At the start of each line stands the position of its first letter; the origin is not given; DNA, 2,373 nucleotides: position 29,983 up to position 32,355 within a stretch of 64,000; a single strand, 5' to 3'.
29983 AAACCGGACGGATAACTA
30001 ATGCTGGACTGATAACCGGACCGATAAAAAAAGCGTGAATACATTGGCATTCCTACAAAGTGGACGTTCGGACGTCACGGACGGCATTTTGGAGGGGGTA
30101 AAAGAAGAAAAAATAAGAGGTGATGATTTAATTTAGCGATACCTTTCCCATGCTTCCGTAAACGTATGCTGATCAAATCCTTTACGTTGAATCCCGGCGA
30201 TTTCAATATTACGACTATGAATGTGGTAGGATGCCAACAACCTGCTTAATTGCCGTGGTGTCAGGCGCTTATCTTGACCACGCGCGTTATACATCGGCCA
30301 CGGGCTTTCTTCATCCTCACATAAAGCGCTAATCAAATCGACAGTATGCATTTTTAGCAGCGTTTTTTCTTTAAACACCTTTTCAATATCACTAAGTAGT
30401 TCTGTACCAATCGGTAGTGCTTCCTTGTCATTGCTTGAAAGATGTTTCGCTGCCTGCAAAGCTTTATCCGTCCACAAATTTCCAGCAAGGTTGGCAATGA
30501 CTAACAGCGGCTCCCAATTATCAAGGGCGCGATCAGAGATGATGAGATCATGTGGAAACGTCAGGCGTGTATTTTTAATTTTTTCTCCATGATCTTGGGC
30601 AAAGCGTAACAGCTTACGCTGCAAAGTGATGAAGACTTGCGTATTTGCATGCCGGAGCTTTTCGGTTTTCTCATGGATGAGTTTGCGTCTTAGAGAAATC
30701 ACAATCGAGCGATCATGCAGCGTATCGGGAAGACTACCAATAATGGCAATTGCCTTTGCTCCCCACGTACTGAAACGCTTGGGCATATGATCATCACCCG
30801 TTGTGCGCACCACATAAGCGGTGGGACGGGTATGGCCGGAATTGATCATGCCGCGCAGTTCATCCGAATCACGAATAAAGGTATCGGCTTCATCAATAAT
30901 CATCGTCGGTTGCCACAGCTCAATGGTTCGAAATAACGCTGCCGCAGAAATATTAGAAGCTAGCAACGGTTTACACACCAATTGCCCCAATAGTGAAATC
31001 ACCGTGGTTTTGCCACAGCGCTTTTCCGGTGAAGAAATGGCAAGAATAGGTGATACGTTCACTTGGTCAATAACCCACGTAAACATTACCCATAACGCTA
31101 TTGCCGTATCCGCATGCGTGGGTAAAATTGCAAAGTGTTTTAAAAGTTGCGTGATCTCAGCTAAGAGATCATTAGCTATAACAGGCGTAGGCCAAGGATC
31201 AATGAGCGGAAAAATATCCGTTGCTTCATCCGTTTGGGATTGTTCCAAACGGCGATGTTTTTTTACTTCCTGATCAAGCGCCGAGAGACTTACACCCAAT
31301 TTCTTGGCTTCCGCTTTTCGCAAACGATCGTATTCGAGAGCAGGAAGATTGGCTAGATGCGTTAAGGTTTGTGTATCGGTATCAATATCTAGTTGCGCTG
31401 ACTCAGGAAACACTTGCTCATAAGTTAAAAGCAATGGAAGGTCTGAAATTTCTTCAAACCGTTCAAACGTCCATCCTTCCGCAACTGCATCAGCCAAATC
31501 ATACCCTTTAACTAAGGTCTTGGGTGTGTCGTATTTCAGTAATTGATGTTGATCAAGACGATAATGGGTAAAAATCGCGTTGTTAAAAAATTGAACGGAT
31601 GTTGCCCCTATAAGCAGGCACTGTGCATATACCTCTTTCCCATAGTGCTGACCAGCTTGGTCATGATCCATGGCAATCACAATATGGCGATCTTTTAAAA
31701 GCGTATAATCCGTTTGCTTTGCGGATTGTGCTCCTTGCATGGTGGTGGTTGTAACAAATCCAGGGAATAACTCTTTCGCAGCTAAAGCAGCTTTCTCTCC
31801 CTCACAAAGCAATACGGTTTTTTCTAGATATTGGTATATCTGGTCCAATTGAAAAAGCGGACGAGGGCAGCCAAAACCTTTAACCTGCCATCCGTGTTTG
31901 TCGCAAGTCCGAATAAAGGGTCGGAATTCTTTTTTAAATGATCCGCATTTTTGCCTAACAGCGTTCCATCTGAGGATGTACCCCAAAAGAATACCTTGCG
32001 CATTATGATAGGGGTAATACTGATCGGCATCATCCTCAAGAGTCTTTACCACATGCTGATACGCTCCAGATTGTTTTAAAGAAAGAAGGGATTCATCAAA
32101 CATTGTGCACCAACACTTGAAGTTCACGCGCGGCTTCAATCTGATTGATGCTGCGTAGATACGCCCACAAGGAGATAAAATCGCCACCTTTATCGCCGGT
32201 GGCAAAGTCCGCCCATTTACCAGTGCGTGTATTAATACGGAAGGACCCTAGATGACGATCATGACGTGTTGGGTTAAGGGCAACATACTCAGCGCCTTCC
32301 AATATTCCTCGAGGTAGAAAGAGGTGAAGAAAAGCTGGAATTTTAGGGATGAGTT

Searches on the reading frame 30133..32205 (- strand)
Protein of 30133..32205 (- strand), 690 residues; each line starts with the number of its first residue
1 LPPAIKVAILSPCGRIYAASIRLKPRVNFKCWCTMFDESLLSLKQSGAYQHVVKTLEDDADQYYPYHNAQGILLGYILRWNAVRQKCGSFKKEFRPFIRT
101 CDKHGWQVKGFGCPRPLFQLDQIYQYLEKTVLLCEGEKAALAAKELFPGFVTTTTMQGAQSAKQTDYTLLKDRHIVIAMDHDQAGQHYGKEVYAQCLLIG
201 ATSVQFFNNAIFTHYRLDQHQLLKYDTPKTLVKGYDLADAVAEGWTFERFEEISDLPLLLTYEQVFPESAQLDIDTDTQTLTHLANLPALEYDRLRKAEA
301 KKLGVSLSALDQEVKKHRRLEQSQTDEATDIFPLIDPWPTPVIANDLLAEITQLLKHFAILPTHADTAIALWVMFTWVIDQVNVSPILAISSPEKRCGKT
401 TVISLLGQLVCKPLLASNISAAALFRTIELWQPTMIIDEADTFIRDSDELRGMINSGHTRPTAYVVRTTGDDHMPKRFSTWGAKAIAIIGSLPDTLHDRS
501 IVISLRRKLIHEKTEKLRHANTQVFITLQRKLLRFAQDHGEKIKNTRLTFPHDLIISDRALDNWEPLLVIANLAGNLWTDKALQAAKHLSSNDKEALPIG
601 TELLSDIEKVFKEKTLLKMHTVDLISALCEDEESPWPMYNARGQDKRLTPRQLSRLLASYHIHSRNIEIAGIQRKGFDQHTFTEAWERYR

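Call 7: search_protein_families(library=pfam, proteins=[window:30133-32205:-], max_evalue=0.001)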
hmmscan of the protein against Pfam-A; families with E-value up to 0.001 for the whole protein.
window:30133-32205:- (690 aa): 2 families
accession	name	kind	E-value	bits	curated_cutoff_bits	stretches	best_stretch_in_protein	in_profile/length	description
PF12307.13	DUF3631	-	3.5e-40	138.6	24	1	505-689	2-182/182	Protein of unknown function (DUF3631)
PF01751.28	Toprim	-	6e-06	26.8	23.1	1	131-196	2-80/96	Toprim domain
